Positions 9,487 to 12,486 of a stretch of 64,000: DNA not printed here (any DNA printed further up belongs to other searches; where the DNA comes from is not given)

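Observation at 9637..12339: Single-gene SF1 helicase + PLD nuclease fusion (Mokosh-like composition) embedded among housekeeping genes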

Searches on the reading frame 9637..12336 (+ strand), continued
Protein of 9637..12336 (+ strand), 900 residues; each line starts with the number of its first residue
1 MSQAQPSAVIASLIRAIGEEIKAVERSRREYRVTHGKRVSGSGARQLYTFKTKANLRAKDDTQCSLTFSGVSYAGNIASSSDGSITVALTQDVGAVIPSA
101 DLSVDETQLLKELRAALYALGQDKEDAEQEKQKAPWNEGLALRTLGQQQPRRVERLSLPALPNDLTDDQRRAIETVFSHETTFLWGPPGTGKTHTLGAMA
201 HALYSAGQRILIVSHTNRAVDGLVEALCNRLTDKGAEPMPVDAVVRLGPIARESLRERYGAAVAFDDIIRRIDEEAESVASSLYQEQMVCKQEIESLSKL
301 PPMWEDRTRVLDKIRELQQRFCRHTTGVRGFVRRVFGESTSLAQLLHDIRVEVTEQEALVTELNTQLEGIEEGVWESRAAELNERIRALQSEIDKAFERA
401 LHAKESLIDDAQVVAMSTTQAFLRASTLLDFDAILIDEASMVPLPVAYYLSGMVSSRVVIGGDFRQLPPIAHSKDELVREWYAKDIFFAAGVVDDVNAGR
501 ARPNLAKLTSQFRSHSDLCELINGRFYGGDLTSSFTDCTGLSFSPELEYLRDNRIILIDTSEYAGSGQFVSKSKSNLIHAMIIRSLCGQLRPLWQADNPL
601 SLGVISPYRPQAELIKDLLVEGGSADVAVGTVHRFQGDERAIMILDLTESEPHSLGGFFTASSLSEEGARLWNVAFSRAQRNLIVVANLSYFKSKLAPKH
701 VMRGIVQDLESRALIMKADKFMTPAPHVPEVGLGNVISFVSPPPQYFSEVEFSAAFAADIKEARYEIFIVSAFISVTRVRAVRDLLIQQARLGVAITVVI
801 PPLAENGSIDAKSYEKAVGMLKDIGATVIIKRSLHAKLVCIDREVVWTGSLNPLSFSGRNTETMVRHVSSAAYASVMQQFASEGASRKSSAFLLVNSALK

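Call 40: fold_search(model_id=the predicted structure, library=pdb)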
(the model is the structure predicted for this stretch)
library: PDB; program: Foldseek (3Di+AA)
matches with E <= 10: 1333; with E <= 0.001: 155
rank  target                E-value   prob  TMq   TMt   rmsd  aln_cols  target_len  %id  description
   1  4b3g_A                2.4e-31  1.00  0.50  0.71  13.9       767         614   19  crystal structure of Ighmbp2 helicase in complex with RNA (released 2012-09-26)
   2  4b3f                  2.0e-30  1.00  0.50  0.70  14.8       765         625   19  crystal structure of Ighmbp2 helicase (released 2012-09-26)
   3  5ean_A                3.0e-30  1.00  0.45  0.39  13.2       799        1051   17  Crystal structure of Dna2 in complex with a 5' overhang DNA (released 2015-11-18)
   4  5eaw_A                5.5e-30  1.00  0.48  0.42  12.2       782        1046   18  Crystal structure of Dna2 nuclease-helicase (released 2015-11-18)
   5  8ftm_B                9.8e-30  1.00  0.44  0.54  16.4       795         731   17  Setx-ssRNA-ADP-SO4 complex (released 2023-10-25)
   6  8ftm_A                1.9e-29  1.00  0.43  0.53  14.0       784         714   17  Setx-ssRNA-ADP-SO4 complex (released 2023-10-25)
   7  4b3g_B                2.0e-29  1.00  0.50  0.71  17.1       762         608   19  crystal structure of Ighmbp2 helicase in complex with RNA (released 2012-09-26)
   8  5eax_A                2.4e-29  1.00  0.46  0.40  12.2       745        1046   18  Crystal structure of Dna2 in complex with an ssDNA (released 2015-11-18)
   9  2xzo_A                2.3e-28  1.00  0.42  0.59  13.7       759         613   18  Upf1 helicase - RNA complex (released 2011-03-30)
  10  2wjv_A                2.4e-28  1.00  0.49  0.56  16.9       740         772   18  Crystal structure of the complex between human nonsense mediated decay factors UPF1 and UPF2 (released 2009-07-07)
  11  2xzp                  7.6e-28  1.00  0.52  0.73  11.3       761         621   18  Upf1 helicase (released 2011-03-30)
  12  9qwn_A                9.0e-28  1.00  0.50  0.56  11.0       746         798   18  Human UPF1 in complex with the histone stem loop RNA (released 2025-12-03)
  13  2gjk                  1.2e-27  1.00  0.46  0.65  12.9       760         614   18  Structural and functional insights into the human Upf1 helicase core (released 2007-01-09)
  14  2wjv_B                1.4e-27  1.00  0.48  0.56  12.0       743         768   18  Crystal structure of the complex between human nonsense mediated decay factors UPF1 and UPF2 (released 2009-07-07)
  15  2gk6_A                1.5e-27  1.00  0.48  0.69  11.9       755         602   18  Structural and Functional insights into the human Upf1 helicase core (released 2007-01-09)
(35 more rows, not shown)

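Call 47: find_encoding_contigs(protein=P0005, flank=8000, max_places=2)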
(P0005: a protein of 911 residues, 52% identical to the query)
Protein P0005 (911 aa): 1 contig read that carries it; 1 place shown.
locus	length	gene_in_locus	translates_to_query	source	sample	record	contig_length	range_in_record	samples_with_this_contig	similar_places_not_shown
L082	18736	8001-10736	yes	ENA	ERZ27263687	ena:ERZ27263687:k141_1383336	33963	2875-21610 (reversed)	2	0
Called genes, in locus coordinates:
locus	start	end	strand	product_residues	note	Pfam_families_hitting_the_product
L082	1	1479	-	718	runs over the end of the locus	-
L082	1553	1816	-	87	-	-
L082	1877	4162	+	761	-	PF10060:DUF2298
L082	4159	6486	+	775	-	PF10060:DUF2298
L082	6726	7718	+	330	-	-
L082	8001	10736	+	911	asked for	PF02562:PhoH (faint), PF04851:ResIII (weak), PF05970:PIF1 (faint), PF13086:AAA_11, PF13245:AAA_19, PF13604:AAA_30, PF13087:AAA_12, PF13091:PLDc_2, +1 more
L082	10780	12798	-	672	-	PF13231:PMT_2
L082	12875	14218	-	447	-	PF00070:Pyr_redox (faint), PF00890:FAD_binding_2 (faint), PF01266:DAO, PF01494:FAD_binding_3 (faint), PF01593:Amino_oxidase, PF07992:Pyr_redox_2 (faint), PF13450:NAD_binding_8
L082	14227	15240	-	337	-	PF00535:Glycos_transf_2, PF13641:Glyco_tranf_2_3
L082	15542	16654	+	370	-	PF13240:Zn_Ribbon_1 (weak), PF13431:TPR_17 (faint), PF07719:TPR_2 (faint), PF13428:TPR_14 (faint), PF23914:TPR_CcmH_CycH, PF13181:TPR_8 (faint), PF14559:TPR_19, PF25064:ARM_TT21_5th (faint)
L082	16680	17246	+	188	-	PF00255:GSHPx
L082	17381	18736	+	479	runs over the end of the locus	PF03951:Gln-synt_N, PF00120:Gln-synt_C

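Call 48: find_encoding_contigs(protein=P0036, flank=8000, max_places=2)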
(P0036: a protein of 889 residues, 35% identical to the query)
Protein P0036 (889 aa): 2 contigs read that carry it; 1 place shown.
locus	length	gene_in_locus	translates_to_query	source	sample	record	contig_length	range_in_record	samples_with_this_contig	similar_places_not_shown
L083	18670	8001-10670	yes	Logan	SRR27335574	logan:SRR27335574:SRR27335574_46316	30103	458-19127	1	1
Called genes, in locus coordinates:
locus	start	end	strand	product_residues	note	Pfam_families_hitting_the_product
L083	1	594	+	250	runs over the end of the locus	-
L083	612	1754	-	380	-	-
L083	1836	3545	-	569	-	PF00682:HMGL-like, PF22615:IPMS_D2, PF08502:LeuA_dimer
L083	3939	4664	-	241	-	PF05401:NodS (weak), PF02353:CMAS (weak), PF05175:MTS, PF13489:Methyltransf_23, PF13847:Methyltransf_31, PF08241:Methyltransf_11, PF08242:Methyltransf_12, PF13649:Methyltransf_25, +1 more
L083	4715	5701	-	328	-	PF08545:ACP_syn_III, PF08541:ACP_syn_III_C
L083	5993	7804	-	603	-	-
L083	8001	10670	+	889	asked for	PF05970:PIF1 (faint), PF13086:AAA_11, PF13245:AAA_19, PF13604:AAA_30 (weak), PF13087:AAA_12, PF13091:PLDc_2 (faint)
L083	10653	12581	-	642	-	-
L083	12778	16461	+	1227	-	PF02574:S-methyl_trans, PF00809:Pterin_bind, PF02607:B12-binding_2, PF02310:B12-binding, PF02965:Met_synt_B12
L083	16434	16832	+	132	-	-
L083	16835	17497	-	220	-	PF20582:UPF0758_N, PF04002:RadC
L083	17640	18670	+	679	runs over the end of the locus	PF00580:UvrD-helicase, PF01443:Viral_helicase1 (faint), PF13245:AAA_19, PF13361:UvrD_C (weak), PF13538:UvrD_C_2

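Call 49: find_encoding_contigs(protein=P0017, flank=8000, max_places=2)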
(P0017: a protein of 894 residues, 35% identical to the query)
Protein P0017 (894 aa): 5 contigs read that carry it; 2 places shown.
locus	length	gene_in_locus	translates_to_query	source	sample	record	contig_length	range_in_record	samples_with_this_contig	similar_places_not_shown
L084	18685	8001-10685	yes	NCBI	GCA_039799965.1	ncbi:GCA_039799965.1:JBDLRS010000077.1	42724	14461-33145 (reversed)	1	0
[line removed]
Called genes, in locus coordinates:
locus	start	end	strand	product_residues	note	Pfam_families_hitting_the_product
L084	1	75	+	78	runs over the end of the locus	PF18506:RelB-like (weak)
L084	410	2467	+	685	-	PF00270:DEAD, PF04851:ResIII, PF00271:Helicase_C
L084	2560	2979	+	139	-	PF00072:Response_reg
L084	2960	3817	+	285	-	PF00657:Lipase_GDSL, PF13472:Lipase_GDSL_2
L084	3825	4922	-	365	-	PF00589:Phage_integrase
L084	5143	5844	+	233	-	-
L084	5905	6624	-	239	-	PF02353:CMAS (weak), PF13489:Methyltransf_23, PF05175:MTS, PF05401:NodS (weak), PF13847:Methyltransf_31, PF08241:Methyltransf_11, PF08242:Methyltransf_12, PF13649:Methyltransf_25, +1 more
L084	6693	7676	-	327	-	PF08545:ACP_syn_III, PF08541:ACP_syn_III_C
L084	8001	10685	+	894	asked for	PF13086:AAA_11, PF13245:AAA_19, PF13604:AAA_30 (weak), PF13087:AAA_12, PF13091:PLDc_2 (weak)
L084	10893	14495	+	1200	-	PF02574:S-methyl_trans, PF00809:Pterin_bind, PF02607:B12-binding_2, PF02310:B12-binding, PF02965:Met_synt_B12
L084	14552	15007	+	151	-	-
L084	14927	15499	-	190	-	PF04002:RadC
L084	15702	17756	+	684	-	PF00580:UvrD-helicase, PF01443:Viral_helicase1 (faint), PF13245:AAA_19, PF13361:UvrD_C (faint), PF13538:UvrD_C_2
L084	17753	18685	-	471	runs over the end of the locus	PF02646:RmuC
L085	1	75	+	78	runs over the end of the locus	PF18506:RelB-like (weak)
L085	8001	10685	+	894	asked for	PF13086:AAA_11, PF13245:AAA_19, PF13604:AAA_30 (weak), PF13087:AAA_12, PF13091:PLDc_2 (weak)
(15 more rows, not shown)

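Call 54: search_dna_similar(query=window:9637-12336:+, collection=plasmids, mode=protein, max_rows=25)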
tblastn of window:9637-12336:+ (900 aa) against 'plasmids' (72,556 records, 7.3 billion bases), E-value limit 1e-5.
Records with a match: 190; places in all: 198; records where one place covers at least 80% of the query: 0.
Best place of each record, by identity: <60% 190.
By first word of the organism name: Ralstonia 32; Pseudomonas 27; Acinetobacter 25; Clostridium 7; Mycobacterium 5; Rhizobium 5; Nostoc 4; Vibrio 4; Bacteroides 4; Agrobacterium 3; and 53 more.
By predicted mobility (MOB-suite, as given by PLSDB): non-mobilizable 112; mobilizable 51; conjugative 27.
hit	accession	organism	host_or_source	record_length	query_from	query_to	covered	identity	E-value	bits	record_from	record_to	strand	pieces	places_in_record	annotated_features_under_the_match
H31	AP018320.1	Nostoc sp. HK-01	-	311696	13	731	70%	31.1%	6e-35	260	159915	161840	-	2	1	recD2: ATP-dependent RecD-like DNA helicase | hypothetical protein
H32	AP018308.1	Aulosira laxa NIES-50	-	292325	15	731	67%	30.4%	4e-37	248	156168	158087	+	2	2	superfamily I DNA/RNA helicase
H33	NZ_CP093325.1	Bacillus sp. N5-665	whole organism,peat soil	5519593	31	710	61%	28.2%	9e-34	224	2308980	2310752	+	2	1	none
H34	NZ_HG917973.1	Mycobacterium marinum E11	-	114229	145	705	62%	26.2%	4e-15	88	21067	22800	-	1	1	serine/threonine-protein kinase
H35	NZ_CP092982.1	Mycobacterium marinum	Oncorhynchus kisutch,whole organism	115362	145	705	62%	26.2%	4e-15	88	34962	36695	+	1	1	serine/threonine-protein kinase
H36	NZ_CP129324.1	Mycobacterium marinum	Dead fish from aquarium in Philadelphia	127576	145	705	62%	26.2%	4e-15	88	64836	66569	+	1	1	serine/threonine-protein kinase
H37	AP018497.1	Mycobacterium marinum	-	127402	145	698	62%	26.1%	6e-15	87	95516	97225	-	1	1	hypothetical protein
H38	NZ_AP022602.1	Mycobacterium gallinarum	-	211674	159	698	60%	26.0%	2e-9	70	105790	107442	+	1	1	serine/threonine-protein kinase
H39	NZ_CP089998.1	Cytobacillus spongiae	sponge,Pure culture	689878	72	710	54%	28.4%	2e-24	192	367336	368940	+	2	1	AAA domain-containing protein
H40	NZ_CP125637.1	Rhizobium leguminosarum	Phaseolus vulgaris,Pure culture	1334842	164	693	59%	26.1%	2e-14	86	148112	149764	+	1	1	record has no annotation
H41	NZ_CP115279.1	Pseudomonas aeruginosa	Homo sapiens,culture samples from human ...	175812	175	698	58%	26.0%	4e-12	78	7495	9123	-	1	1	AAA domain-containing protein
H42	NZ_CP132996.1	Pseudomonas aeruginosa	Homo sapiens,sputum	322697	175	698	58%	26.0%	5e-12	78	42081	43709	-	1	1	AAA domain-containing protein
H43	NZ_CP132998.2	Pseudomonas aeruginosa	Homo sapiens,sputum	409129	175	698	58%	26.0%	5e-12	78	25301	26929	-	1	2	AAA domain-containing protein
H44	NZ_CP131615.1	Pseudomonas aeruginosa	Homo sapiens,sputum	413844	175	698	58%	26.0%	5e-12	78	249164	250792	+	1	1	AAA domain-containing protein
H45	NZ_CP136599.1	Pseudomonas aeruginosa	cell culture,clinical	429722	175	698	58%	26.0%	5e-12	78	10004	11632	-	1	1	AAA domain-containing protein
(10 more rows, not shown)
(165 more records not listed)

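Call 55: search_dna_similar(query=window:9637-12336:+, collection=phages, mode=protein, max_rows=10)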
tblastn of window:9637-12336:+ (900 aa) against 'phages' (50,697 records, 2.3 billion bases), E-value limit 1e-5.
Records with a match: 3; places in all: 3; records where one place covers at least 80% of the query: 0.
Best place of each record, by identity: <60% 3.
By first word of the organism name: Bacteriophage 2; Pseudomonas 1.
By host as written in the record: - 2; Pseudomonas aeruginosa strain 3-38 1.
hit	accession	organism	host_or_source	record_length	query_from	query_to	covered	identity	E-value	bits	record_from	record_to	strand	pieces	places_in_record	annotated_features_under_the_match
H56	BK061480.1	Pseudomonas phage vB_PaeS-D14H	Pseudomonas aeruginosa strain 3-38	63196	175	698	58%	26.0%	1e-12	78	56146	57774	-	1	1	Nuclease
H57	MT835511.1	Bacteriophage sp.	human fecal samples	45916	352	688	37%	26.0%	8e-12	76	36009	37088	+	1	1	record has no annotation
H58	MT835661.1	Bacteriophage sp.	human fecal samples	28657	343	697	39%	24.2%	6e-7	60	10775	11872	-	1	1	record has no annotation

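Call 67: find_encoding_contigs(protein=P0004, flank=8000, max_places=2)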
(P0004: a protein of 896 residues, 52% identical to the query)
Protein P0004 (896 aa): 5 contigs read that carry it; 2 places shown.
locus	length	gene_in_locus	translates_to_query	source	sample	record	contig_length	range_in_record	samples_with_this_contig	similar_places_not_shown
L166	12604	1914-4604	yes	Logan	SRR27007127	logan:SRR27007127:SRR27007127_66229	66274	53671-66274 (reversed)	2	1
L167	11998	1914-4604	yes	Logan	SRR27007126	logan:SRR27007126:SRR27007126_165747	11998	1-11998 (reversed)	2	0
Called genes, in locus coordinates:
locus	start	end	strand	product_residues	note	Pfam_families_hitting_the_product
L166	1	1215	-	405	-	?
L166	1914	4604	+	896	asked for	PF04851:ResIII (weak), PF05970:PIF1 (faint), PF13086:AAA_11, PF13245:AAA_19, PF13604:AAA_30, PF05127:NAT10_TcmA_helicase (faint), PF13087:AAA_12, PF13091:PLDc_2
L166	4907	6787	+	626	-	PF05593:RHS_repeat (faint), PF25023:TEN_YD-shell (faint)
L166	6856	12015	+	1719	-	PF05593:RHS_repeat (faint), PF25023:TEN_YD-shell (weak), PF18998:Flg_new_2 (weak), PF09479:Flg_new (faint), PF18998:Flg_new_2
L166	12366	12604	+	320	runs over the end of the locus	-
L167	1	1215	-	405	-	?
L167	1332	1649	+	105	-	-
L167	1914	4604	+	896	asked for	PF04851:ResIII (weak), PF05970:PIF1 (faint), PF13086:AAA_11, PF13245:AAA_19, PF13604:AAA_30, PF05127:NAT10_TcmA_helicase (faint), PF13087:AAA_12, PF13091:PLDc_2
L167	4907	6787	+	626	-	PF05593:RHS_repeat (faint), PF25023:TEN_YD-shell (faint)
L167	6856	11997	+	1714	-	?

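Call 68: find_encoding_contigs(protein=P0047, flank=8000, max_places=1)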
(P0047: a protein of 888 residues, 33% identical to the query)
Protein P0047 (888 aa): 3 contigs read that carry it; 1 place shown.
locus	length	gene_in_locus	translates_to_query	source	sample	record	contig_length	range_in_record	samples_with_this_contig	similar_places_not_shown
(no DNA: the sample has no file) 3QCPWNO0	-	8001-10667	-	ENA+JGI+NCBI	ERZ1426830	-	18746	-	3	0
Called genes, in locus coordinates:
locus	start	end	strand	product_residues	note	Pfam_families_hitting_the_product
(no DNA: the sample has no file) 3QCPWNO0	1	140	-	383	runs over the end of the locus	-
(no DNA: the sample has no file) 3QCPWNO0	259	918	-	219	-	-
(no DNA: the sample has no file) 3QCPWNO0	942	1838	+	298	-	PF00459:Inositol_P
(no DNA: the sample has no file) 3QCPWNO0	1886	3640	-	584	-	PF00682:HMGL-like, PF22615:IPMS_D2, PF08502:LeuA_dimer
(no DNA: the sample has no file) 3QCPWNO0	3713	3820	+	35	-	-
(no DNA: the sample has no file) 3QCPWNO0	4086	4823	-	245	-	PF02353:CMAS (faint), PF13489:Methyltransf_23, PF01728:FtsJ (faint), PF05175:MTS, PF08241:Methyltransf_11, PF08242:Methyltransf_12, PF13649:Methyltransf_25, PF13847:Methyltransf_31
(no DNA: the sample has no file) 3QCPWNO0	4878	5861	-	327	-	PF08545:ACP_syn_III, PF08541:ACP_syn_III_C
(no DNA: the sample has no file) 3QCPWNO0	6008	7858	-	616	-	-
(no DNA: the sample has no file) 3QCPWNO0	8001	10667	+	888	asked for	PF00580:UvrD-helicase (faint), PF04851:ResIII (weak), PF13086:AAA_11, PF13245:AAA_19, PF13604:AAA_30 (weak), PF13087:AAA_12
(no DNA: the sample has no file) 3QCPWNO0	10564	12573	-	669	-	PF18741:MTES_1575 (weak)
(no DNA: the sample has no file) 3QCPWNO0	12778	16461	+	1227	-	PF02574:S-methyl_trans, PF00809:Pterin_bind, PF02607:B12-binding_2, PF02310:B12-binding, PF02965:Met_synt_B12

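Call 69: find_encoding_contigs(protein=P0029, flank=8000, max_places=1)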
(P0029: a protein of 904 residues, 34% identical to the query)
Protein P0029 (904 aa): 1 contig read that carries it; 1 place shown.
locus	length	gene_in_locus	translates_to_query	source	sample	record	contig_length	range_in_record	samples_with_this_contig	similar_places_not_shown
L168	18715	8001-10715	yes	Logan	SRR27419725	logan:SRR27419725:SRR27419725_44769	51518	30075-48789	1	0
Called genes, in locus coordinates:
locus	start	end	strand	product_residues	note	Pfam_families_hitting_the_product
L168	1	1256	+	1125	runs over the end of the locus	PF04773:FecR, PF13432:TPR_16 (faint), PF14559:TPR_19 (faint), PF13428:TPR_14 (faint), PF00515:TPR_1 (faint), PF07719:TPR_2 (faint), PF13414:TPR_11 (faint), PF00593:TonB_dep_Rec_b-barrel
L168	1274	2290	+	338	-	PF05368:NmrA, PF01073:3Beta_HSD, PF01370:Epimerase, PF04321:RmlD_sub_bind, PF13460:NAD_binding_10, PF16363:GDP_Man_Dehyd, PF07993:NAD_binding_4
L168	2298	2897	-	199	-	PF03886:ABC_trans_aux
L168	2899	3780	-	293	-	PF02470:MlaD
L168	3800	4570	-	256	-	PF00005:ABC_tran, PF13304:AAA_21 (weak)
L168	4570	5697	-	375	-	PF02405:MlaE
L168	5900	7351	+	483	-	PF02646:RmuC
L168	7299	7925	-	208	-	PF20582:UPF0758_N, PF04002:RadC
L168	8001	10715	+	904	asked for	PF13086:AAA_11, PF13245:AAA_19, PF13604:AAA_30 (faint), PF13087:AAA_12, PF13538:UvrD_C_2 (faint)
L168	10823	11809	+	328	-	PF08545:ACP_syn_III, PF08541:ACP_syn_III_C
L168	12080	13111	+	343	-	-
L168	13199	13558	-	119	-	-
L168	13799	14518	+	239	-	PF02353:CMAS (weak), PF13489:Methyltransf_23, PF05175:MTS, PF05401:NodS (weak), PF13847:Methyltransf_31, PF08241:Methyltransf_11, PF08242:Methyltransf_12, PF13649:Methyltransf_25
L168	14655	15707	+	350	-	-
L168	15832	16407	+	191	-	-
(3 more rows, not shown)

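Call 72: search_protein_families(library=pfam, proteins=[L004:8007-9710:-, L004:7228-7965:-], max_evalue=0.01)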
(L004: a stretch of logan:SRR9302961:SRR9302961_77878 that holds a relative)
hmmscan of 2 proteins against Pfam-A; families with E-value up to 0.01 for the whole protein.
L004:8007-9710:- (567 aa): 0 families

L004:7228-7965:- (245 aa): 4 families
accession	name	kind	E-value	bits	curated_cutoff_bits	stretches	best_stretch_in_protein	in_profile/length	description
PF13649.12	Methyltransf_25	-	1.9e-07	32.1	27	1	68-161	2-95/97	Methyltransferase domain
PF08241.18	Methyltransf_11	-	6.3e-06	27.2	21.2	1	68-164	1-92/95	Methyltransferase domain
PF13489.12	Methyltransf_23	-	9.6e-06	25.9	27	1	45-228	6-162/164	Methyltransferase domain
PF08242.18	Methyltransf_12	-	0.00015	22.8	30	1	68-162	1-95/98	Methyltransferase domain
